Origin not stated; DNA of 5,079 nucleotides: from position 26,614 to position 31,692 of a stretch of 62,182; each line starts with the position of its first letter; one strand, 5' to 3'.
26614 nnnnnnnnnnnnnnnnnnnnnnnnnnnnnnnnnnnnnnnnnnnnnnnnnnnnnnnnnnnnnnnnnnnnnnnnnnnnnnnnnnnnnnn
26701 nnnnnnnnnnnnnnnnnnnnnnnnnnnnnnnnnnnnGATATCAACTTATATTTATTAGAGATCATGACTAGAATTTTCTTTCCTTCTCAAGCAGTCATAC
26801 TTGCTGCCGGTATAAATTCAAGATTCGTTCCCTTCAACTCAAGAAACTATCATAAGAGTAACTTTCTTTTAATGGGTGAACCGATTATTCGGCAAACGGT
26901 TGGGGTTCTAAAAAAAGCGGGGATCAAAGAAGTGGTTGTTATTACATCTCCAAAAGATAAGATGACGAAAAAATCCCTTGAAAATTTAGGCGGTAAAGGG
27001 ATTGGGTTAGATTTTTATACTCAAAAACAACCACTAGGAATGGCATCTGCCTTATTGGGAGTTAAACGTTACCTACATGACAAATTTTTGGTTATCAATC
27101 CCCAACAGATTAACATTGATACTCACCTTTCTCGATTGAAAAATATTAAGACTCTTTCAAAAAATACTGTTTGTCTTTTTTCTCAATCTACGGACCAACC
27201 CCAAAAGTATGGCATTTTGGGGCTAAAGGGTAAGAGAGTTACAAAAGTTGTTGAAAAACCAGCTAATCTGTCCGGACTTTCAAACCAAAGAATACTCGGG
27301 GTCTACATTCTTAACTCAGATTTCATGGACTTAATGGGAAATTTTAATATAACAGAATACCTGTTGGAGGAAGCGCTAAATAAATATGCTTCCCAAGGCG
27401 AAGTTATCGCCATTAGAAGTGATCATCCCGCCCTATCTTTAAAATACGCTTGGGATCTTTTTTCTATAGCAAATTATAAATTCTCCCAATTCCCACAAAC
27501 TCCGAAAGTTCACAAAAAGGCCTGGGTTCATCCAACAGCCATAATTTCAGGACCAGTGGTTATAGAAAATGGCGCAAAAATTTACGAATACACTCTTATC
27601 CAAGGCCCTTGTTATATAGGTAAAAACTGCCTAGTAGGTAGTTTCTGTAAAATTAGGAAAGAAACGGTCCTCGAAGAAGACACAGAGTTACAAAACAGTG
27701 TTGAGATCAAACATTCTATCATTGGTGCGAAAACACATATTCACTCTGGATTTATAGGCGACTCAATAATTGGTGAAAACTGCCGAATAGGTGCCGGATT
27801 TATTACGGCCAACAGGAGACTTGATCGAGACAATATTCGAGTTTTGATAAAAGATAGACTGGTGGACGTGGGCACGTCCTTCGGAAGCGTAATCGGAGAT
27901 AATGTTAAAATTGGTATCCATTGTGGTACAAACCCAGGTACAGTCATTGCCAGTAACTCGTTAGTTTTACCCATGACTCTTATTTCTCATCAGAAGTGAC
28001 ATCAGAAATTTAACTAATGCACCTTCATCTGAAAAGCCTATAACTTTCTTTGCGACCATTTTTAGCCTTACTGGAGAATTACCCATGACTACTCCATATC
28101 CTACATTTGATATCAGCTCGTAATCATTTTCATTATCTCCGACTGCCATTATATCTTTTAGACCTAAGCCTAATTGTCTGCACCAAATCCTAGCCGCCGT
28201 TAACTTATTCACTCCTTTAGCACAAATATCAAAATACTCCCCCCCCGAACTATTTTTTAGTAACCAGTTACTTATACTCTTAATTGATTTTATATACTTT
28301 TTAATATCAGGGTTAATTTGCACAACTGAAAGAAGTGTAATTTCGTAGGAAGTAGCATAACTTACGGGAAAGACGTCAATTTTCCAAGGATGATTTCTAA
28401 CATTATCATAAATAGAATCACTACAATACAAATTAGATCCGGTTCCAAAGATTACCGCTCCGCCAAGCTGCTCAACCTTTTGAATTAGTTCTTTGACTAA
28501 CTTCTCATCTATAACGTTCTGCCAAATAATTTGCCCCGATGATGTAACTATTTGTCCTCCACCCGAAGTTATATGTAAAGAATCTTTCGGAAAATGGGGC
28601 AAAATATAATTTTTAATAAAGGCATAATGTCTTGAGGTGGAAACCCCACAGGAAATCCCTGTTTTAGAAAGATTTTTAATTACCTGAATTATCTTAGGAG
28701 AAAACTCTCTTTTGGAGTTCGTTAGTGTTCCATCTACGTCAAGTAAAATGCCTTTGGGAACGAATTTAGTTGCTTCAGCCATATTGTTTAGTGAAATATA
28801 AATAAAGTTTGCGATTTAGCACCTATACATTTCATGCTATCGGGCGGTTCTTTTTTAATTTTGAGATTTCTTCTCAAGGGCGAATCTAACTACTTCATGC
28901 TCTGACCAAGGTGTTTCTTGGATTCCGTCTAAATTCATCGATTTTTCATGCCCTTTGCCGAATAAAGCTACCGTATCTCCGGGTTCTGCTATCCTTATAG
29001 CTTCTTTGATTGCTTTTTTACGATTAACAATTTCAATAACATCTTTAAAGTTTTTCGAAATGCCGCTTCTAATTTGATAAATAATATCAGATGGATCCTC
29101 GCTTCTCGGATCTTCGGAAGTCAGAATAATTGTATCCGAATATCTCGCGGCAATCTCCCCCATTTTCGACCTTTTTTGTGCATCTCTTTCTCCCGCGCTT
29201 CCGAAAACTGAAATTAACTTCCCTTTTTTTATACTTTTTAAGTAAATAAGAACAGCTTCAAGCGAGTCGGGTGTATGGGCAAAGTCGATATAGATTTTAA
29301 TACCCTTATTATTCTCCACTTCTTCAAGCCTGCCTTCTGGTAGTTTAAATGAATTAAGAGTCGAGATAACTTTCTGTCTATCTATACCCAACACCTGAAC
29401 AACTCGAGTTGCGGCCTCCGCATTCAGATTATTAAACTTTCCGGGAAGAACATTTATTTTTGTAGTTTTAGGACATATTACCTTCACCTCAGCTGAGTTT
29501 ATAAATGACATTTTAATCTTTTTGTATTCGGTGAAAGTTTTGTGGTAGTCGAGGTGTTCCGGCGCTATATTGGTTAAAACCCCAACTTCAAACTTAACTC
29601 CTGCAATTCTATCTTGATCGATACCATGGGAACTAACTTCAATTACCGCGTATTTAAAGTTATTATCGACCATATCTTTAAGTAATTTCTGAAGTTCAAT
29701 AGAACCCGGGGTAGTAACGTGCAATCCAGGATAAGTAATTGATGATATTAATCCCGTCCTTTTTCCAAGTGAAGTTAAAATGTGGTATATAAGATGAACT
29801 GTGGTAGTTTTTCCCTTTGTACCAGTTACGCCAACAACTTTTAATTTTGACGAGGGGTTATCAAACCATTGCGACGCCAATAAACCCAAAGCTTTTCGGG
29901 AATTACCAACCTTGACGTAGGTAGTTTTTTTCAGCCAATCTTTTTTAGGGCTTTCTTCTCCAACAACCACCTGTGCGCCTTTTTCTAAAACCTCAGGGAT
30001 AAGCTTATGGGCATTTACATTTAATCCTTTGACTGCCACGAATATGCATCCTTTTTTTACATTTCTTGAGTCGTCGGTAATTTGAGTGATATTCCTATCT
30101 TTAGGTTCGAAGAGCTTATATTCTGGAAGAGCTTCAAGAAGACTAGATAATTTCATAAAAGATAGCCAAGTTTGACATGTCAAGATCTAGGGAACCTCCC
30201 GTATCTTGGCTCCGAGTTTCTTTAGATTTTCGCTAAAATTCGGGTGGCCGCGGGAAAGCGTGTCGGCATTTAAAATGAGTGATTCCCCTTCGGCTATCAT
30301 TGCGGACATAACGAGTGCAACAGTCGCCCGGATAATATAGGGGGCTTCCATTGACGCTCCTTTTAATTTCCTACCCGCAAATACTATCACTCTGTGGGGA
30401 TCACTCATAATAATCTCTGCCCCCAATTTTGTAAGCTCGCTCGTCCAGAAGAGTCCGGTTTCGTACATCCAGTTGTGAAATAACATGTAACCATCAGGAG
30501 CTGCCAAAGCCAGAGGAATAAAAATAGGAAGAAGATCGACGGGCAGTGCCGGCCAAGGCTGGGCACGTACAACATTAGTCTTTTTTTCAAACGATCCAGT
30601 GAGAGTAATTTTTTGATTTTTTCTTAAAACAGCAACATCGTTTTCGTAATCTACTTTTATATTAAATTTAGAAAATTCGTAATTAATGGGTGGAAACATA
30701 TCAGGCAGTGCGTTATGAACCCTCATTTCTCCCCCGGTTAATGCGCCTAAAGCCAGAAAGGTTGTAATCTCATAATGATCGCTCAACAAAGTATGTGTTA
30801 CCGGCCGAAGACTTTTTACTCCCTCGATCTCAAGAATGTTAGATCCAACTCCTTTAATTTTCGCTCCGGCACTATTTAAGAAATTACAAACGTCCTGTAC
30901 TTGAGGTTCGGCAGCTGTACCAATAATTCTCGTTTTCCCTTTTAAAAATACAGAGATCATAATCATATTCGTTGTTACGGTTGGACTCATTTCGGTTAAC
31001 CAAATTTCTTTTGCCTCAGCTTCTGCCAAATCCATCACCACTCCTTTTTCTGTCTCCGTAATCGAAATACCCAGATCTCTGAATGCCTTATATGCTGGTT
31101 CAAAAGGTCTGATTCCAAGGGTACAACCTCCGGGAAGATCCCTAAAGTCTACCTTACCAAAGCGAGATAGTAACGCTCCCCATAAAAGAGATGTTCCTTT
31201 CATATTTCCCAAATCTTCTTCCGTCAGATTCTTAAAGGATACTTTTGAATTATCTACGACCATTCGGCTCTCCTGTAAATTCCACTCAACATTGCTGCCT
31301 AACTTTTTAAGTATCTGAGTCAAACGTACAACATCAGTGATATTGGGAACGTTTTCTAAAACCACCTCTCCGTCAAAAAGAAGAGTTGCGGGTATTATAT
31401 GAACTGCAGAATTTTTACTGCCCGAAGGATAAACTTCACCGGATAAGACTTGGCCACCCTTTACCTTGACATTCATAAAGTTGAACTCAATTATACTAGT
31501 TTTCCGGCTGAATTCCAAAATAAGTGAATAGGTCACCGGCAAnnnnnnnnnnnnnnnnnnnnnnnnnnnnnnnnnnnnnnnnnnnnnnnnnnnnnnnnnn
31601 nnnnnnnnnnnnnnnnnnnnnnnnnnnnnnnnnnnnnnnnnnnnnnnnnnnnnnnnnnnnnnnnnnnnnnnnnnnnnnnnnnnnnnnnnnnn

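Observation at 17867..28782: Inverted 10-kb citrate-to-acetyl-CoA-to-amino-sugar island splitting the dcw cluster (top candidate for an undescribed system)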

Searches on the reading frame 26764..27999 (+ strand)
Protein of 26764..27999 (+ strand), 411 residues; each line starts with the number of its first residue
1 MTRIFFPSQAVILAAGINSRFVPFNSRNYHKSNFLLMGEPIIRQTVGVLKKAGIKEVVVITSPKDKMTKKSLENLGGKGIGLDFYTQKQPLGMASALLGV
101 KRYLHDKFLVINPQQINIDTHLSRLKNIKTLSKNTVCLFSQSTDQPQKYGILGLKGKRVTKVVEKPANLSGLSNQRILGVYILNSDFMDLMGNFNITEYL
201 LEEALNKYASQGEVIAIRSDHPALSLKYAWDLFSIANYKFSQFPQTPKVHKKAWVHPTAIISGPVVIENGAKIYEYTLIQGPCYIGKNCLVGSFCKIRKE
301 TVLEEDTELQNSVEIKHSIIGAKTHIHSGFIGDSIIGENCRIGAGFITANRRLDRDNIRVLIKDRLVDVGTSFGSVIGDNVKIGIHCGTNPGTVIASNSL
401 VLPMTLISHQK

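Call 3: search_protein_families(library=pfam, proteins=[window:26764-27999:+])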
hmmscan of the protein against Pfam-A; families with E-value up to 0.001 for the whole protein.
window:26764-27999:+ (411 aa): 5 families
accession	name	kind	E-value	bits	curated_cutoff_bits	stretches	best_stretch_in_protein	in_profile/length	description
PF00483.29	NTP_transferase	-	3.5e-20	73.1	21.2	1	10-205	2-206/245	Nucleotidyl transferase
PF00132.30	Hexapep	-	4.1e-20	71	27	4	265-299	2-36/36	Bacterial transferase hexapeptide (six repeats)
PF25084.1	LbH_EIF2B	-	1.1e-12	48.4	54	1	253-329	10-84/105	EIF2B subunit epsilon LbH domain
PF12804.13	NTP_transf_3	-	4.2e-06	27.5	27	1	10-110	1-91/160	MobA-like NTP transferase domain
PF07959.18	Fucose_pyrophosphorylase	-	0.00093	18.7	34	0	233-310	266-336/418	Fucose pyrophosphorylase domain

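Call 6: search_protein_families(library=ncbifam, proteins=[window:26764-27999:+])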
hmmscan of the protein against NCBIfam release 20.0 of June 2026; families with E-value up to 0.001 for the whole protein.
window:26764-27999:+ (411 aa): 41 families (the best 25 are shown)
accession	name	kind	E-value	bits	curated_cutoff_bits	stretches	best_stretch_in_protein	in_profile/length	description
TIGR03992.1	Arch_glmU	subfamily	1.5e-80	271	292.1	1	9-406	2-392/393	bifunctional sugar-1-phosphate nucleotidylyltransferase/acetyltransferase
NF041173.1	Sug_nt_acttase_Thmprot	equivalog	1.1e-58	199.1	600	1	9-407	2-393/405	bifunctional sugar-1-phosphate nucleotidylyltransferase/acetyltransferase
TIGR01208.1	rmlA_long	equivalog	6e-32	110.9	320.25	1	10-344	2-333/353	glucose-1-phosphate thymidylyltransferase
TIGR01173.1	glmU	equivalog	8.3e-27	94.1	366.85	2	249-351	283-384/452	bifunctional UDP-N-acetylglucosamine diphosphorylase/glucosamine-1-phosphate N-acetyltransferase GlmU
TIGR03991.1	alt_bact_glmU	hypoth_equivalog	1.3e-26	93.8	225.3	1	248-402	182-339/394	UDP-N-acetylglucosamine diphosphorylase/glucosamine-1-phosphate N-acetyltransferase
NF010933.0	PRK14353.1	equivalog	2.8e-26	92.2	505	2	249-396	271-414/453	bifunctional UDP-N-acetylglucosamine diphosphorylase/glucosamine-1-phosphate N-acetyltransferase GlmU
NF010937.0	PRK14357.1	equivalog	1.6e-22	80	658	2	284-398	308-419/448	bifunctional UDP-N-acetylglucosamine diphosphorylase/glucosamine-1-phosphate N-acetyltransferase GlmU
NF010934.1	PRK14354.1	equivalog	3.6e-22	78.5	450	2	249-351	283-383/447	bifunctional UDP-N-acetylglucosamine diphosphorylase/glucosamine-1-phosphate N-acetyltransferase GlmU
NF052502.1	man1P_GTase_Rv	exception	1.7e-21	76.5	440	2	9-189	2-180/352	mannose-1-phosphate guanylyltransferase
NF010936.0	PRK14356.1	equivalog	4.3e-21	75.3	666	2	248-351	289-391/456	bifunctional UDP-N-acetylglucosamine diphosphorylase/glucosamine-1-phosphate N-acetyltransferase GlmU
NF010940.0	PRK14360.1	equivalog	3.8e-19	68.6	602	2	249-397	283-425/452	bifunctional UDP-N-acetylglucosamine diphosphorylase/glucosamine-1-phosphate N-acetyltransferase GlmU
NF006986.0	PRK09451.1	equivalog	1.1e-17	64.1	725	1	264-384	300-418/456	bifunctional UDP-N-acetylglucosamine diphosphorylase/glucosamine-1-phosphate N-acetyltransferase GlmU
NF010935.0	PRK14355.1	equivalog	6.5e-17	61.3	718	2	283-392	321-427/459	bifunctional UDP-N-acetylglucosamine diphosphorylase/glucosamine-1-phosphate N-acetyltransferase GlmU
NF010932.0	PRK14352.1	equivalog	7.9e-17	61.1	611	1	247-397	292-436/488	bifunctional UDP-N-acetylglucosamine diphosphorylase/glucosamine-1-phosphate N-acetyltransferase GlmU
NF002060.0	PRK00892.1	subfamily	6.2e-16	58.4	207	1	180-329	40-179/345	UDP-3-O-(3-hydroxymyristoyl)glucosamine N-acyltransferase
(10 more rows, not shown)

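Call 37: search_solved_structures(query=window:26764-27999:+, show_alignments=1)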
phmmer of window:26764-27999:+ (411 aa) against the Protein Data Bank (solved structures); distinct sequences matched with E-value up to 0.001: 66 (the best 60 are shown).
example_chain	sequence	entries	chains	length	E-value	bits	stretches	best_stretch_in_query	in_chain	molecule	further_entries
5z09_A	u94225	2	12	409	1.2e-39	139.5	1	9-407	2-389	Dual sugar-1-phosphate nucleotidylyltransferase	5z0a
2ggo_A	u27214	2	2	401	9.7e-39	136.4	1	9-407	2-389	401aa long hypothetical glucose-1-phosphate thymidylyltransferase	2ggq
9dqf_A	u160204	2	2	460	1.3e-15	60.3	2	266-384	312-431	Bifunctional protein GlmU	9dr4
2v0h_A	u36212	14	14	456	1.7e-15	59.9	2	261-401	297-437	BIFUNCTIONAL PROTEIN GLMU | GLUCOSAMINE-1-PHOSPHATE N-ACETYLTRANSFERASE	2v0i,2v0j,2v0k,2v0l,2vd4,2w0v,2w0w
7whr_B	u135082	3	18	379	2.7e-15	59.2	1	9-349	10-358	Nucleotidyl transferase family protein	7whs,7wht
9mh4_A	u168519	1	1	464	1.3e-11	47.1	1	270-404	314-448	Bifunctional protein GlmU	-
4fce_A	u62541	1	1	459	1.9e-11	46.6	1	265-403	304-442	Bifunctional protein GlmU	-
3fww_A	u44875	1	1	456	2e-11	46.5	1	265-403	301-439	Bifunctional protein glmU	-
5vmk_A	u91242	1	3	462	4.4e-11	45.4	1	267-395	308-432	Bifunctional protein GlmU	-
1iim_A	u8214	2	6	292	8.7e-11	44.4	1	9-195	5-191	glucose-1-phosphate thymidylyltransferase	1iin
4ho0_A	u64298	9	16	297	1.1e-10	44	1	10-195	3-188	Glucose-1-phosphate thymidylyltransferase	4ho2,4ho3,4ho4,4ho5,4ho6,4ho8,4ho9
3pkp_A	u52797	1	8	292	1.8e-10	43.3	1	9-195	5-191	Glucose-1-phosphate thymidylyltransferase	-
3pkq_A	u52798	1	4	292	1.8e-10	43.3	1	9-195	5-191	Glucose-1-phosphate thymidylyltransferase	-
1h5s_D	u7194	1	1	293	3.5e-10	42.4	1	10-195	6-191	Glucose-1-phosphate thymidylyltransferase 1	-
1mp4_A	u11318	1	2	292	3.6e-10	42.4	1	9-195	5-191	W224H Variant of S. Enterica RmlA Bound to UDP-Glucose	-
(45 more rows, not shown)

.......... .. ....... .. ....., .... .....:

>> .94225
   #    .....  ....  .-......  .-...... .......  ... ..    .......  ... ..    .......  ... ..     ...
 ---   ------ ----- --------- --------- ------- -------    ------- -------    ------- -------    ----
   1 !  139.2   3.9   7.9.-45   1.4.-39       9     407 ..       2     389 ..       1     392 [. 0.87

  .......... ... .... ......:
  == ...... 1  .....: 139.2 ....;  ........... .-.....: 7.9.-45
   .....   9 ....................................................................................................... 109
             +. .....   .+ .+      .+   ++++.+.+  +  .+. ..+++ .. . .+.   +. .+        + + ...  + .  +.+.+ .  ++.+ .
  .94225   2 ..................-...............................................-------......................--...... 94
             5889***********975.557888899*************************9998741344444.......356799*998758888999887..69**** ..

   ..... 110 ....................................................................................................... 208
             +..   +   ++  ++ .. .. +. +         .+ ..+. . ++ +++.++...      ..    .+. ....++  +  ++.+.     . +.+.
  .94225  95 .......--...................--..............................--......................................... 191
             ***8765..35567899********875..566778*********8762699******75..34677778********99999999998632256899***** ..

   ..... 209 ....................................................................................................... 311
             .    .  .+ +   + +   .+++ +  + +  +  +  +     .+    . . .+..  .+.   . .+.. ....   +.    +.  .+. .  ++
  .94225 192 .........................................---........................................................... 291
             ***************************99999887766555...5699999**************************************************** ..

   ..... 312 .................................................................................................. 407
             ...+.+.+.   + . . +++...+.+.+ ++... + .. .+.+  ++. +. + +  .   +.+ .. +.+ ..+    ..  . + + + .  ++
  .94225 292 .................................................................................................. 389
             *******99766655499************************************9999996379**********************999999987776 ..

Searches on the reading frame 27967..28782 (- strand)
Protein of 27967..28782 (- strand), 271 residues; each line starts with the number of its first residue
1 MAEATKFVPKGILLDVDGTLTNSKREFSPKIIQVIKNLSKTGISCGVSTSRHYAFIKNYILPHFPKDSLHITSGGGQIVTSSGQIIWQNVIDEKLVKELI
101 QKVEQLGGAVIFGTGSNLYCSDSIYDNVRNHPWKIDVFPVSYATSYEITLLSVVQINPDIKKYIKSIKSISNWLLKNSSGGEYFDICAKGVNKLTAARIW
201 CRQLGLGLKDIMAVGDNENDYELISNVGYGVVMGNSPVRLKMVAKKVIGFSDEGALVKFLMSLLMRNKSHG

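Call 3: search_protein_families(library=pfam, proteins=[window:27967-28782:-])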
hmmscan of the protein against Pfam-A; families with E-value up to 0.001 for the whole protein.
window:27967-28782:- (271 aa): 4 families
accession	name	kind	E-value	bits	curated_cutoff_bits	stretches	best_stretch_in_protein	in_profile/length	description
PF08282.18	Hydrolase_3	-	8.7e-44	150.6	20.9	1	12-260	1-255/255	haloacid dehalogenase-like hydrolase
PF05116.19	S6PP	-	1.6e-13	51.3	20.3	1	143-239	119-212/247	Sucrose-6F-phosphate phosphohydrolase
PF00702.32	Hydrolase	-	6.5e-07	30.4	26.4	0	10-52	2-30/191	haloacid dehalogenase-like hydrolase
PF13419.12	HAD_2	-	0.00011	22.8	23.8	0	27-59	80-112/178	Haloacid dehalogenase-like hydrolase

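Call 6: search_protein_families(library=ncbifam, proteins=[window:27967-28782:-])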
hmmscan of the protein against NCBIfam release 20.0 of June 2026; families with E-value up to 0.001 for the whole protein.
window:27967-28782:- (271 aa): 17 families
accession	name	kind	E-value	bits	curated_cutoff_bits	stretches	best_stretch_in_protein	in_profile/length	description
TIGR00099.1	Cof-subfamily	subfamily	2.5e-39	135.4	137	1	12-260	2-256/256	Cof-type HAD-IIB family hydrolase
NF045966.1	YcsE_rel_Pase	equivalog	9.5e-28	97.4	220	1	12-253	5-252/265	YcsE-related riboflavin metabolism phosphatase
TIGR01484.1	HAD-SF-IIB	subfamily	1.2e-20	74.5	41.8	1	12-233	2-221/221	HAD-IIB family hydrolase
TIGR01487.1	Pglycolate_arch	equivalog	2.7e-20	73.1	122.75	2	164-247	121-202/215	phosphoglycolate phosphatase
NF011705.0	PRK15126.1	equivalog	2.8e-20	72.8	336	1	14-265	7-263/272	HMP-PP phosphatase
NF002245.0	PRK01158.1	equivalog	1.6e-19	70.1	198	2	186-249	151-214/233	phosphoglycolate phosphatase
NF008213.0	PRK10976.1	equivalog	3.1e-18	66.3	386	1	15-264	8-264/266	sugar/pyridoxal phosphate phosphatase YigL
TIGR01482.1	SPP-subfamily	subfamily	3.9e-18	65.8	107.15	2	154-247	112-204/225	sucrose-phosphate phosphatase subfamily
NF007806.0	PRK10513.1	equivalog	4.5e-18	65.6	273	2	181-248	185-252/270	sugar-phosphatase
NF007821.0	PRK10530.1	equivalog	2.6e-16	59.7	274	1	182-264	189-271/272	pyridoxal phosphatase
TIGR02471.1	sucr_syn_bact_C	equivalog_domain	3.8e-08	33.1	209.75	1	155-245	122-212/236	sucrose-phosphate synthase, sucrose phosphatase-like domain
NF058599.1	KDN-9-PPhBT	equivalog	3.4e-07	30.6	180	1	185-261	69-147/152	3-deoxy-D-glycero-D-galacto-nonulopyranosonate 9-phosphatase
TIGR01662.1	HAD-SF-IIIA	subfamily_domain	2.8e-06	27.5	44.6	0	10-51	1-50/141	HAD-IIIA family hydrolase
TIGR01670.1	KdsC-phosphatas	subfamily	7.9e-05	22.6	106.95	0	191-265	75-149/154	3-deoxy-D-manno-octulosonate 8-phosphate phosphatase, YrbI family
TIGR02463.1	MPGP_rel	hypoth_equivalog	0.00056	19.8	282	0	12-54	2-43/216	mannosyl-3-phosphoglycerate phosphatase-related protein YedP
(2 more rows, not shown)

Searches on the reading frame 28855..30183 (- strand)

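Call 4: search_protein_families(library=pfam, proteins=[window:28855-30183:-])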
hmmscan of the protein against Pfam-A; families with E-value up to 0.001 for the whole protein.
window:28855-30183:- (442 aa): 4 families
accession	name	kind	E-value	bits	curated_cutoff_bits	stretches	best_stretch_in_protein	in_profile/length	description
PF08245.18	Mur_ligase_M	-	1.5e-34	120.2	24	1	119-233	1-115/200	Mur ligase middle domain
PF02875.26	Mur_ligase_C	-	4.9e-32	111.9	28.4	1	284-411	1-127/127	Mur ligase, glutamate ligase domain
PF01225.30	Mur_ligase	-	4e-05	24.4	21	1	32-105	2-93/95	Mur ligase family, catalytic domain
PF00107.32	ADH_zinc_N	-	0.0005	20.5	31.8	0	366-416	45-97/129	Zinc-binding dehydrogenase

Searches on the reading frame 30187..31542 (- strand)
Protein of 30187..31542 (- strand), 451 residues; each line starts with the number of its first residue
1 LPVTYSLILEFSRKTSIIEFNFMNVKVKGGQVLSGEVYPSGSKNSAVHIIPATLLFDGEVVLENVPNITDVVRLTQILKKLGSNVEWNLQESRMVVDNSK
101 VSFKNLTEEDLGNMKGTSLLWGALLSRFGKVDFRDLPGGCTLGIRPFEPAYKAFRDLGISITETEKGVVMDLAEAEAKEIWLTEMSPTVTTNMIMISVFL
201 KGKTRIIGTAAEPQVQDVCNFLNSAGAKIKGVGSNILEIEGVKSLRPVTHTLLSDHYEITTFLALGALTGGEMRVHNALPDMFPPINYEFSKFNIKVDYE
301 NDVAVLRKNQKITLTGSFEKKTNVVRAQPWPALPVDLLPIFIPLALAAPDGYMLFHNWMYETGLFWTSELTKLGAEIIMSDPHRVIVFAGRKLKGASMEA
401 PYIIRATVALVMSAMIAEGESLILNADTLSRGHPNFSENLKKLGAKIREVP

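Call 4: search_protein_families(library=pfam, proteins=[window:30187-31542:-])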
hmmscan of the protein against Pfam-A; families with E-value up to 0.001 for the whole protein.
window:30187-31542:- (451 aa): 1 family
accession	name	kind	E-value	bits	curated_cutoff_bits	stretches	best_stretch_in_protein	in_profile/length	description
PF00275.25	EPSP_synthase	-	5.6e-50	170.7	22.8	1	28-440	2-417/417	EPSP synthase (3-phosphoshikimate 1-carboxyvinyltransferase)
